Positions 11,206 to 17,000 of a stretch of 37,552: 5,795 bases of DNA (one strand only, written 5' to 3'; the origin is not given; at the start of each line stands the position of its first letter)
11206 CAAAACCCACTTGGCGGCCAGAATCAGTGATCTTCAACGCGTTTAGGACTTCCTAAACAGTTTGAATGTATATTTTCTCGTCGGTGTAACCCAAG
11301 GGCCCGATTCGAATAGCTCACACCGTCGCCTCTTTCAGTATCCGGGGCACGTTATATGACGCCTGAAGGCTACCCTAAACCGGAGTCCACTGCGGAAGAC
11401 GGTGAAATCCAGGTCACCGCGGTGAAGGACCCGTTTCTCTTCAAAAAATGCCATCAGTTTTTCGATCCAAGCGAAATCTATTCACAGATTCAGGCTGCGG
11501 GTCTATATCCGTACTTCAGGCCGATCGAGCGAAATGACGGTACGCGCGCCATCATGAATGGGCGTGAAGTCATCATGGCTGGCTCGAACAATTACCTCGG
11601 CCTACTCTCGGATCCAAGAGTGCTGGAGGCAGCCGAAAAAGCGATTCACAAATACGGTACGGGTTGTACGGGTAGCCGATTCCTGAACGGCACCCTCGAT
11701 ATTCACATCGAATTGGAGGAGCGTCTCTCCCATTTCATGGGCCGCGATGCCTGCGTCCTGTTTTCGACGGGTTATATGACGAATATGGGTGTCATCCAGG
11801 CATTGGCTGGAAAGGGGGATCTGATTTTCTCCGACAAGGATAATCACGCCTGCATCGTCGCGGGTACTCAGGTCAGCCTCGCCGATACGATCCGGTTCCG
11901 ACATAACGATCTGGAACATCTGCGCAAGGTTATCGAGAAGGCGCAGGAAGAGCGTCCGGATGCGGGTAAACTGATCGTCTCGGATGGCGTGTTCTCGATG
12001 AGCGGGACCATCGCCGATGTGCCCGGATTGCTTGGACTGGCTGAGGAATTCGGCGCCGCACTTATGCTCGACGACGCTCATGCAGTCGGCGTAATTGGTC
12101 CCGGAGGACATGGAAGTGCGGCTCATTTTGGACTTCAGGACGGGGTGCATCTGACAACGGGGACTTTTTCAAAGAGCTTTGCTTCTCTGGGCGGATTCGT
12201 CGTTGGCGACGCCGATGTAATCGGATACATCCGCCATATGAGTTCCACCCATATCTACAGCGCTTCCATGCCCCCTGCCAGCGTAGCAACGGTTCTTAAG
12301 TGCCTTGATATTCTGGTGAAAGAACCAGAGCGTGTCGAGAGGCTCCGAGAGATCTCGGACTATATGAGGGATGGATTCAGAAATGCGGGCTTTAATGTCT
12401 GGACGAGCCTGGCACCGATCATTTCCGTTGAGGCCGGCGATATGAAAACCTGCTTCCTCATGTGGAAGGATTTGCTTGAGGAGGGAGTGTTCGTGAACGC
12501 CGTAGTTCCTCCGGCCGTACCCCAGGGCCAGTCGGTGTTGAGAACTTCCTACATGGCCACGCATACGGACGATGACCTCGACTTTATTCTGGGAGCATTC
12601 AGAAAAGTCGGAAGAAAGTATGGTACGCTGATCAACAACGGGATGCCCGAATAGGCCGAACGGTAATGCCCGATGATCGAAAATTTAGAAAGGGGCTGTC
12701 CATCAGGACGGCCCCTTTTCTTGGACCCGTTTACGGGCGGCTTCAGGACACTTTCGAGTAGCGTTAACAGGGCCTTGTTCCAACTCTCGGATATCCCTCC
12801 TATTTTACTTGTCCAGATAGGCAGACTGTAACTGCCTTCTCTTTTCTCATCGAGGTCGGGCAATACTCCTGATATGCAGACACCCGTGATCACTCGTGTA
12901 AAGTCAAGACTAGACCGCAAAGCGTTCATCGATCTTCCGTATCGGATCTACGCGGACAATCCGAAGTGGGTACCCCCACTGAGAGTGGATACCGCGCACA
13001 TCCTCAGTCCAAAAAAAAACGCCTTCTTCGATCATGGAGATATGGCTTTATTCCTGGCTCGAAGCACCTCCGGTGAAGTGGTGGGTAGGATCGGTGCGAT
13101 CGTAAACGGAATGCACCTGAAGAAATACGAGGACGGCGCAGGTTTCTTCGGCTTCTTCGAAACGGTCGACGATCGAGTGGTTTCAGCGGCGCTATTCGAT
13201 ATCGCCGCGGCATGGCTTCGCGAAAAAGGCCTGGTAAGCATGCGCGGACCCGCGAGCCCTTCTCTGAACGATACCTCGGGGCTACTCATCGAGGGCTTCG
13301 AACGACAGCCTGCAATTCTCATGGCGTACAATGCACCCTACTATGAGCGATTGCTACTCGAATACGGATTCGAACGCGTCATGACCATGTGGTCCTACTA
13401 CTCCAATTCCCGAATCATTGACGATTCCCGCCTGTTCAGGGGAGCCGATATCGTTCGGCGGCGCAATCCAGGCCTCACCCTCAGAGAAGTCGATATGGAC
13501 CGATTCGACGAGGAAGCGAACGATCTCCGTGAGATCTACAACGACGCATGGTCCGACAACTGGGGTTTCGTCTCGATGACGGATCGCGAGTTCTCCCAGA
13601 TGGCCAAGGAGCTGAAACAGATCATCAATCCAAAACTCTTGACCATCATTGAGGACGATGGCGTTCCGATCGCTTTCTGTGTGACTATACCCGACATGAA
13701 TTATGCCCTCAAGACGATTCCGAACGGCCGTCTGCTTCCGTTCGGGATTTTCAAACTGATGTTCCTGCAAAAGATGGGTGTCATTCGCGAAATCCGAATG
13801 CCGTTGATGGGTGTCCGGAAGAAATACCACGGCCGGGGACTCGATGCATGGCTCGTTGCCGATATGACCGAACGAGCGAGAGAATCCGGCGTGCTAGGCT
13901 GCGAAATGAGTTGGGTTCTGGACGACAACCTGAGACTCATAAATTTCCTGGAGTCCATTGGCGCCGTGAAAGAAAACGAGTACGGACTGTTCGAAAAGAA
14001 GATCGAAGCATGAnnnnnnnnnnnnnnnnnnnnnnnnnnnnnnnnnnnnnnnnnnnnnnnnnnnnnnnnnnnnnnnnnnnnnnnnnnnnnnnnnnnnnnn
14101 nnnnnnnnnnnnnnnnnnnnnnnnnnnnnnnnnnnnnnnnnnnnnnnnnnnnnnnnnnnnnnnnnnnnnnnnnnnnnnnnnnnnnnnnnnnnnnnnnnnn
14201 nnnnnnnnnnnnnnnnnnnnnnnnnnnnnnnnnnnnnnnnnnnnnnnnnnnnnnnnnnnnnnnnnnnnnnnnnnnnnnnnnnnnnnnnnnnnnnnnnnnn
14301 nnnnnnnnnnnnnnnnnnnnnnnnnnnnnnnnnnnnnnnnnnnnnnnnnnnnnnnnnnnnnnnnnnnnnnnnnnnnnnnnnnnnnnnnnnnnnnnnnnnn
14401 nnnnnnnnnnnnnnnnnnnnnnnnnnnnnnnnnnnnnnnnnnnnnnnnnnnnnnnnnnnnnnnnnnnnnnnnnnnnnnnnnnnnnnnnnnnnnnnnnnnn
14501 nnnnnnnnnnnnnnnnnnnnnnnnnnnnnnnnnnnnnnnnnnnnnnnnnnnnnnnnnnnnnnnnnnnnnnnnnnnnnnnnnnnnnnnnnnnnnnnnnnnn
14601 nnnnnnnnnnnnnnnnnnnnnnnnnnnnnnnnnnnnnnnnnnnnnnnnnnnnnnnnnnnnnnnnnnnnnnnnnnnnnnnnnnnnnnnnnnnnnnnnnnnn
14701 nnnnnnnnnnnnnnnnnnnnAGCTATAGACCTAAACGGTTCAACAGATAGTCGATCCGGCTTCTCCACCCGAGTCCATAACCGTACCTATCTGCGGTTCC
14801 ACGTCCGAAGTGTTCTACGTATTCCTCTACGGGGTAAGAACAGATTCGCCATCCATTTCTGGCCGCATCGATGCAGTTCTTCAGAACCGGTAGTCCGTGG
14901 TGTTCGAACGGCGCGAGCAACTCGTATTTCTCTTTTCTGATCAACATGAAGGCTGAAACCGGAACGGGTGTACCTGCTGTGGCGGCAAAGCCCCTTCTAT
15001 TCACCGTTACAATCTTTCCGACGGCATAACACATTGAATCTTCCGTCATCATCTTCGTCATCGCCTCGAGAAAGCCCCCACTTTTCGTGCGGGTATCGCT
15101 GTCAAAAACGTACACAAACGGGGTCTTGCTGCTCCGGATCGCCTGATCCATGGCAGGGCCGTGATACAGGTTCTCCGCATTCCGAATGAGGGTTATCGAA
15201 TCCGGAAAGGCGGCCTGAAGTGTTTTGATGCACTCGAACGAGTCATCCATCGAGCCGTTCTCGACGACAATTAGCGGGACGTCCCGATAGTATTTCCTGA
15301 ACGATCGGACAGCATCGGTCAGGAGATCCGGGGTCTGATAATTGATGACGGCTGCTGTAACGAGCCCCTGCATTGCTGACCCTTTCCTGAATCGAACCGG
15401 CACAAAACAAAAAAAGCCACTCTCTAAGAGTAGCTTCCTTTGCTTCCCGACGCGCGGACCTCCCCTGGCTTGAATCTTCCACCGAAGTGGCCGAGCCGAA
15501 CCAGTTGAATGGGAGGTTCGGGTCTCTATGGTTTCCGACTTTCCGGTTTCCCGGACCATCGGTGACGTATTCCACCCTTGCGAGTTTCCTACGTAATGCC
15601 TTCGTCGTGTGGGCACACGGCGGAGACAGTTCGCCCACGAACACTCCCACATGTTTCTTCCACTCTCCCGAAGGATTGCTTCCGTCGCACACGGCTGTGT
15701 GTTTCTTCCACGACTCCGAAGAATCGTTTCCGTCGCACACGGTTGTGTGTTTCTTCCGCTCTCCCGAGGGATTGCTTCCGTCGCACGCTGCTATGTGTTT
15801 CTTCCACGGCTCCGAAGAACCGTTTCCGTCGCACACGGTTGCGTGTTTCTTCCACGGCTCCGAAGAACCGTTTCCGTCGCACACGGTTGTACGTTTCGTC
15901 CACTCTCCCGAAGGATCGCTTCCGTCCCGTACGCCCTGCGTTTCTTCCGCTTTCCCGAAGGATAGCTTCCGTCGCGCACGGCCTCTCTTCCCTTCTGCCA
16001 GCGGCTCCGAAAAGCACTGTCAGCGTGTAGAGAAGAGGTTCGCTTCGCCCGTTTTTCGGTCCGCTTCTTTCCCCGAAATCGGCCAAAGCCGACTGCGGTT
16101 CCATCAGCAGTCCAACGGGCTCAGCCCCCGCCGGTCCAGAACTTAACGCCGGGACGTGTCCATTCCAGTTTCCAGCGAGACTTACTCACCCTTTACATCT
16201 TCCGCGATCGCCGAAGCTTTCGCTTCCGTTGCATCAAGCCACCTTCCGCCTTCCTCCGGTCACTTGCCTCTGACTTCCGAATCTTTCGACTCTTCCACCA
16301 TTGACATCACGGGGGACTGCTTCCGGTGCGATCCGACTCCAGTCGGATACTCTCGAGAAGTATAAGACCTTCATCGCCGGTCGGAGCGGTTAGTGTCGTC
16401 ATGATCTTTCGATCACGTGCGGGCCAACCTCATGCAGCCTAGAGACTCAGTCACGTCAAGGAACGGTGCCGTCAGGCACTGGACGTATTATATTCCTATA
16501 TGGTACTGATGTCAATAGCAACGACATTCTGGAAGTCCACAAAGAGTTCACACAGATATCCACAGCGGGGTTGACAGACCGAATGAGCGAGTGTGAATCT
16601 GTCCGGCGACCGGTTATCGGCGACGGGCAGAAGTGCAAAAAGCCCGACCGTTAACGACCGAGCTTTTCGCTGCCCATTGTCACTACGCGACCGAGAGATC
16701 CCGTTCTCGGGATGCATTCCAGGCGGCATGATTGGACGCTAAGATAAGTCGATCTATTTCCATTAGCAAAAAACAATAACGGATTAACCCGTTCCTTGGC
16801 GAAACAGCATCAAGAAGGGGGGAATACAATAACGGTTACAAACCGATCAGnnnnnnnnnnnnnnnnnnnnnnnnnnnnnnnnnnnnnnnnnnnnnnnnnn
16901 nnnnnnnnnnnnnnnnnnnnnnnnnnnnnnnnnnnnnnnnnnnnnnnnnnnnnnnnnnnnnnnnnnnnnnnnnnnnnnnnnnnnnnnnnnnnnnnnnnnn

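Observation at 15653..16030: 48-nt tandem hairpin array with stem covariation and about three GGA motifs per unit, suggesting a sponge-like RNA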

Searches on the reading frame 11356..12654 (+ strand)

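Call 54: search_protein_families(library=pfam, proteins=[window:11356-12654:+], max_evalue=0.0001)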
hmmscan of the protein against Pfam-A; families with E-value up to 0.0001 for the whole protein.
window:11356-12654:+ (432 aa): 1 family
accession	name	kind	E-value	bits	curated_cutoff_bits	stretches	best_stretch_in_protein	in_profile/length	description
PF00155.27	Aminotran_1_2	-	1.5e-51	176.1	19.7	1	72-413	3-359/361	Aminotransferase class I and II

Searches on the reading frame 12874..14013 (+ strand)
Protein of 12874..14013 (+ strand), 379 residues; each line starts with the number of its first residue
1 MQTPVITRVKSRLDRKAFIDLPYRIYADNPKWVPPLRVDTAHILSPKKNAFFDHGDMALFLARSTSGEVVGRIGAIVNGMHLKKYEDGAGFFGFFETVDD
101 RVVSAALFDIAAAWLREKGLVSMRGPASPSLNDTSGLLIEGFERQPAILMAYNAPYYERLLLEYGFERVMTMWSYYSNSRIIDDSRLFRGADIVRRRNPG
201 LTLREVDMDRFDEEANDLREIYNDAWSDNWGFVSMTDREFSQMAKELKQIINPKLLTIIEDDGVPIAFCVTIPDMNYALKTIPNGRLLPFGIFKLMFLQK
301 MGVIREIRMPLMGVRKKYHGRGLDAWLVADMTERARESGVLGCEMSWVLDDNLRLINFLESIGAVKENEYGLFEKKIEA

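Call 16: search_protein_families(library=pfam, proteins=[window:12874-14013:+], max_evalue=0.01)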
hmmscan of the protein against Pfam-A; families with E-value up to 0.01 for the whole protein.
window:12874-14013:+ (379 aa): 1 family
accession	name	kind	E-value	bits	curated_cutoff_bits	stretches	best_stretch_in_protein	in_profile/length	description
PF00583.31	Acetyltransf_1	-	6.5e-06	26.8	20.7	1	216-363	2-115/116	Acetyltransferase (GNAT) family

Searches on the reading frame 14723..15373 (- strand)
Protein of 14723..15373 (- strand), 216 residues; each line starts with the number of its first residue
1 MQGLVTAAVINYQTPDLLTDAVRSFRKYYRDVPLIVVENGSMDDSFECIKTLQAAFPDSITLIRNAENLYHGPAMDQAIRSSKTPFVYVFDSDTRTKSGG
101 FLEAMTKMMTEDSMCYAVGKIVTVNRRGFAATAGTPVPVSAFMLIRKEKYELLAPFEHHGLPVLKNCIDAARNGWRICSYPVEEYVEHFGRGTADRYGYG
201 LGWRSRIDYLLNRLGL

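Call 15: find_encoding_contigs(protein=window:14723-15373:-, flank=6000, max_places=10)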
Protein window:14723-15373:- (216 aa): 2 contigs read that carry it; 2 places shown.
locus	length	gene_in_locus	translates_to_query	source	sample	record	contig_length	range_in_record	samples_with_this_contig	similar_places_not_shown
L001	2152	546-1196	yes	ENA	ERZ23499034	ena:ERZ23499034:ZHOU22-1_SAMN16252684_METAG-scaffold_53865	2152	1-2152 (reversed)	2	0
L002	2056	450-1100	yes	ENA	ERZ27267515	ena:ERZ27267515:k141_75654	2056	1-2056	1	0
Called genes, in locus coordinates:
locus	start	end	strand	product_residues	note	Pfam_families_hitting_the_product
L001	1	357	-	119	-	?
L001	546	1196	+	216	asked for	PF00535:Glycos_transf_2, PF13641:Glyco_tranf_2_3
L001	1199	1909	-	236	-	PF00702:Hydrolase, PF13419:HAD_2, PF13242:Hydrolase_like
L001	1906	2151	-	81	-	?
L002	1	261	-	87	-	?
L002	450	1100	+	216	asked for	PF00535:Glycos_transf_2, PF13641:Glyco_tranf_2_3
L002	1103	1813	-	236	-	PF00702:Hydrolase, PF13419:HAD_2, PF13242:Hydrolase_like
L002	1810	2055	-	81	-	?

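Call 16: search_protein_families(library=pfam, proteins=[window:14723-15373:-], max_evalue=0.01)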
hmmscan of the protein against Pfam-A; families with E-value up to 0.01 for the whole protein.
window:14723-15373:- (216 aa): 2 families
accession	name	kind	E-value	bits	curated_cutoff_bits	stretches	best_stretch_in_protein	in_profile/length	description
PF00535.33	Glycos_transf_2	-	3.3e-14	53.6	23.3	1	8-134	3-128/168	Glycosyl transferase family 2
PF13641.12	Glyco_tranf_2_3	-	9.4e-10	39.3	27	1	5-128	3-129/230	Glycosyltransferase like family 2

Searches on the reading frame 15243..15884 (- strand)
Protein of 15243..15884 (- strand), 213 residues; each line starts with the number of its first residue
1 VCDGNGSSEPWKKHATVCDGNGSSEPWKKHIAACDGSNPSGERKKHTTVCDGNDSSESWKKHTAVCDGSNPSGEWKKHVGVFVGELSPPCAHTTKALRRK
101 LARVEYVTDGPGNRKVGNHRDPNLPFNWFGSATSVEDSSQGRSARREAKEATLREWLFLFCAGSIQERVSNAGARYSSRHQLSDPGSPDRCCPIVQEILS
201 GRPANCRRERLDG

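Call 16: search_protein_families(library=pfam, proteins=[window:15243-15884:-], max_evalue=0.01)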
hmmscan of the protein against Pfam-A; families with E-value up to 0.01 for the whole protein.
window:15243-15884:- (213 aa): 0 families

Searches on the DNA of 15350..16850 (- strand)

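Call 7: search_rna_families(source=window, start=15350, end=16850, threshold=evalue, max_evalue=10, show_alignments=3)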
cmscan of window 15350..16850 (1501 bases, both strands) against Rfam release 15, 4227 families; matches with E-value up to 10: 5.
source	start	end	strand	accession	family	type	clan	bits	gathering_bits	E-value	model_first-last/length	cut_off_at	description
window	15405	15445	-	RF04197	mir-9457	Gene; miRNA;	-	21.5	90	0.33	15-55/68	no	mir-9457 microRNA precursor family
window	15403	15489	-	RF01409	STnc250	Gene; sRNA;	-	19.1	42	0.76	1-94/94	no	STnc250 Hfq binding RNA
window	16622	16680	-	RF03771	mir-341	Gene; miRNA;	-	16.3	90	4.7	1-96/96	no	mir-341 microRNA precursor family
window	16556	16670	-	RF02558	CbSR2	Gene; antisense;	-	15.8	300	0.27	1-243/243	no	Coxiella burnetii sRNA 2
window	16274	16351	-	RF02248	Six3os1_3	Gene; lncRNA;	-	11.5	40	5.7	1-75/75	no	Six3os1 conserved region 3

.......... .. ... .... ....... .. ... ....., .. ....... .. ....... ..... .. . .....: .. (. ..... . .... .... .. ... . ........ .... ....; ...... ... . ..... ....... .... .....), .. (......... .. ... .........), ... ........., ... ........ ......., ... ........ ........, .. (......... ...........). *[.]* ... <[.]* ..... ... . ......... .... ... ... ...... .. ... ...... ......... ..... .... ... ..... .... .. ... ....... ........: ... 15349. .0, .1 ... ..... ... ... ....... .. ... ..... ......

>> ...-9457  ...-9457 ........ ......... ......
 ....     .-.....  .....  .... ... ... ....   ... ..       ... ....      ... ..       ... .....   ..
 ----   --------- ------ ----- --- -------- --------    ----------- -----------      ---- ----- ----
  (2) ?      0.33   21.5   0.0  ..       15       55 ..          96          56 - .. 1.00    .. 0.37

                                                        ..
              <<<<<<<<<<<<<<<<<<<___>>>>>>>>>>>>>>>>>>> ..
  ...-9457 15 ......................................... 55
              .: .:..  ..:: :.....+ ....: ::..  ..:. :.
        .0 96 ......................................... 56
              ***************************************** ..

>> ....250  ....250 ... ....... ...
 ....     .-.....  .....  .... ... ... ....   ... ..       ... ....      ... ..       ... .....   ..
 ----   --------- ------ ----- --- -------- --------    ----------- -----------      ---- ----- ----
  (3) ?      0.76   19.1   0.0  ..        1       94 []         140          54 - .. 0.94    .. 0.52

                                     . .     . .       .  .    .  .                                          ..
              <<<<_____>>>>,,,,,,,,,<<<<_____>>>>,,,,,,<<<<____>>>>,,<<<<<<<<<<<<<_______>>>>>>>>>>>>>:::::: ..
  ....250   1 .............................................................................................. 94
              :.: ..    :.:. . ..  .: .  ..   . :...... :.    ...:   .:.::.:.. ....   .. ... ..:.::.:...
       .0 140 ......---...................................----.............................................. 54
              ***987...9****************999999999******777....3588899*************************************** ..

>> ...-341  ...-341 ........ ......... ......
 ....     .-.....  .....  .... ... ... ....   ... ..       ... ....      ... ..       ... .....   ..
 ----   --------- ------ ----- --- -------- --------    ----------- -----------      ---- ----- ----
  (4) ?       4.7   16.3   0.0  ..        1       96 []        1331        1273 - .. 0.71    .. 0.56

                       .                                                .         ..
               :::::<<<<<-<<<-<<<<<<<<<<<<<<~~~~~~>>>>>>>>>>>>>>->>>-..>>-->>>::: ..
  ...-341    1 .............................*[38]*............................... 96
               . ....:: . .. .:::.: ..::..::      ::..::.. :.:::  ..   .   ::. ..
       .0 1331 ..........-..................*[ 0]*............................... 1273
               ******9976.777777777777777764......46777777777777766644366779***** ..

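Call 56: build_rna_model(alignment_id=A1, structure=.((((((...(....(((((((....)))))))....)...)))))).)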
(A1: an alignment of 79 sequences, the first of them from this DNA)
Model R1 built from alignment A1 (79 sequences, 48 columns); structure: as given.
model positions 48; base pairs 14; branch points 0; effective number of sequences 79; information 1.07 bits per position. Calibrated on 0.2 Mb of random sequence (short: E-values are rough).
structure used (alignment columns):
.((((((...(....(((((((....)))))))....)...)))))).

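Call 57: search_with_rna_model(model_id=R1, source=window, filters=off, max_evalue=1)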
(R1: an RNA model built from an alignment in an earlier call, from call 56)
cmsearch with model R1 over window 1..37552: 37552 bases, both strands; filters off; matches with E-value up to 1: 11.
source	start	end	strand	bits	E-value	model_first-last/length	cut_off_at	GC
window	15695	15742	-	69.4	2e-17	1-48/48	no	0.54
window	15934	15981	-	68.6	3.5e-17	1-48/48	no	0.62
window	15791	15838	-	66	1.9e-16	1-48/48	no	0.56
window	15839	15886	-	65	3.6e-16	1-48/48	no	0.58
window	15647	15694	-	64.7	4.6e-16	1-48/48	no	0.56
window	15743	15790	-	56.9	7.8e-14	1-48/48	no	0.58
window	15887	15933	-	53.3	8.2e-13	2-48/48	no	0.57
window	16194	16233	-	17.5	0.013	6-43/48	no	0.55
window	25902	25954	-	11.3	0.81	1-48/48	no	0.58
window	21744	21765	+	11.2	0.84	16-37/48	no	0.45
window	15605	15620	-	11.1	0.92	1-48/48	no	0.69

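Call 58: search_with_rna_model(model_id=R1, sources=[L006, L007, L012, L014, L015, L016, L018, L021, L024, L022], max_evalue=0.1)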
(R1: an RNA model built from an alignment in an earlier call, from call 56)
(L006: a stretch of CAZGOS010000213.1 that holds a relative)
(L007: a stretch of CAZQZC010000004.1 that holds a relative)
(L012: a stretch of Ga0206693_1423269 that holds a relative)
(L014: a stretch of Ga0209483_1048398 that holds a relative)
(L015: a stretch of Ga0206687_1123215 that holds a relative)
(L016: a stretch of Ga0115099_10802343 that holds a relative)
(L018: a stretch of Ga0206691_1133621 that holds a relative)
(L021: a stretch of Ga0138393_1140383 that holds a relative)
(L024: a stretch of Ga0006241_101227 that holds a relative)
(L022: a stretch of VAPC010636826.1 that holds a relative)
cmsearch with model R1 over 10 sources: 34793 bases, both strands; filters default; matches with E-value up to 0.1: 33.
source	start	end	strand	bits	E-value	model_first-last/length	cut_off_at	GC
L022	1366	1413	-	62.6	1.7e-15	1-48/48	no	0.52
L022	1318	1365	-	55.1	2.3e-13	1-48/48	no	0.48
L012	30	65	-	42.9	7.2e-10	7-42/48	no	0.67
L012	151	186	-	42.9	7.2e-10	7-42/48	no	0.67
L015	1151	1186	+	42.9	7.2e-10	7-42/48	no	0.67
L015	1192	1227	+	42.9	7.2e-10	7-42/48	no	0.67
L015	1272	1307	+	42.9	7.2e-10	7-42/48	no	0.67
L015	1350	1385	+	42.9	7.2e-10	7-42/48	no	0.67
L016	62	97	-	42.9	7.2e-10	7-42/48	no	0.67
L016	103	138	-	42.9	7.2e-10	7-42/48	no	0.67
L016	185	220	-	42.9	7.2e-10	7-42/48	no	0.67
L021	1322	1357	+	42.9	7.2e-10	7-42/48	no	0.67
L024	1166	1201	+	42.9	7.2e-10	7-42/48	no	0.67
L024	1207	1242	+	42.9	7.2e-10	7-42/48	no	0.67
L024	1248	1283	+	42.9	7.2e-10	7-42/48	no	0.67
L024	1289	1324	+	42.9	7.2e-10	7-42/48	no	0.67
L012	71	106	-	42.6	8.8e-10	7-42/48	no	0.69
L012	110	145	-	42.6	8.8e-10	7-42/48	no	0.69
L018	1168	1203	+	42.6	8.8e-10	7-42/48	no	0.69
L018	1207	1242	+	42.6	8.8e-10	7-42/48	no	0.69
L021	1242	1277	+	42.6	8.8e-10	7-42/48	no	0.69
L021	1283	1318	+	42.6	8.8e-10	7-42/48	no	0.69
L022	1462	1509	-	40.4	3.7e-09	1-48/48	no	0.54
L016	144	179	-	40.4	3.7e-09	7-42/48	no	0.64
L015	1233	1268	+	36.9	3.6e-08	7-42/48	no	0.72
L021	1160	1195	+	36.9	3.6e-08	7-42/48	no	0.72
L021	1201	1236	+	36.9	3.6e-08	7-42/48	no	0.72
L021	1363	1398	+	36.9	3.6e-08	7-42/48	no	0.72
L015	1311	1346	+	34.6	1.6e-07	7-42/48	no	0.69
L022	1414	1461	-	30.6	2.4e-06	1-48/48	no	0.46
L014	169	201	-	26.7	3e-05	9-41/48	no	0.67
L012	1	27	-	25.2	8.1e-05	6-32/48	3'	0.7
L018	1245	1271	+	25.2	8.1e-05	6-32/48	3'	0.7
